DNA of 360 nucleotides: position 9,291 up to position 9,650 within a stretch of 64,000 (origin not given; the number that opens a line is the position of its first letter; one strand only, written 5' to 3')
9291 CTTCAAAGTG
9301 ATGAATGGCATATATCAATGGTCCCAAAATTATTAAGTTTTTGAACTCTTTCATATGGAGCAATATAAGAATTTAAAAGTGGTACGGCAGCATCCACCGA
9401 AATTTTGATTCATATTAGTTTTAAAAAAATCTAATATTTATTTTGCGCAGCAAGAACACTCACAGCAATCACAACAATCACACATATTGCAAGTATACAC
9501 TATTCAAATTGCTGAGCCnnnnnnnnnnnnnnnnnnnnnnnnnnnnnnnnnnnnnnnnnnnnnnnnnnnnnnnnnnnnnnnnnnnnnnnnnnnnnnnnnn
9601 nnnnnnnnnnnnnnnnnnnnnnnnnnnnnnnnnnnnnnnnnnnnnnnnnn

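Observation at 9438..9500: Micro-ORF encoding a 15-20 aa peptide that is about 60% cysteine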

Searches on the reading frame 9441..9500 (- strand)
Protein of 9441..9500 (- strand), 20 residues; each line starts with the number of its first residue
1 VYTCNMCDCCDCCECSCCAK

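Call 59: list_cluster_members(proteins=[window:9441-9500:-, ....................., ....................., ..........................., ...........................])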
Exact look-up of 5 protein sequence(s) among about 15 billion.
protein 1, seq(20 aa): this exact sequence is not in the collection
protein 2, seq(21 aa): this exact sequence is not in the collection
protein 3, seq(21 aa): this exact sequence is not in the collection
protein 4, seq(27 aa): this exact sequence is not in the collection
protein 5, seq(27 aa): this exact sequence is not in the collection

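Call 64: search_protein_families(library=pfam, proteins=[window:9441-9500:-], max_evalue=10)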
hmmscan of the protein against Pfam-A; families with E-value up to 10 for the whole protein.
seq(20 aa): 0 families

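Call 65: search_protein_families(library=ncbifam, proteins=[window:9441-9500:-], max_evalue=10)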
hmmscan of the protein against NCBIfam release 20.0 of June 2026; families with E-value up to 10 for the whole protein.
seq(20 aa): 0 families

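Call 66: search_solved_structures(query=window:9441-9500:-, max_evalue=10, show_alignments=3)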
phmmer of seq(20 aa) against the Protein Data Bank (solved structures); distinct sequences matched with E-value up to 10: 0.
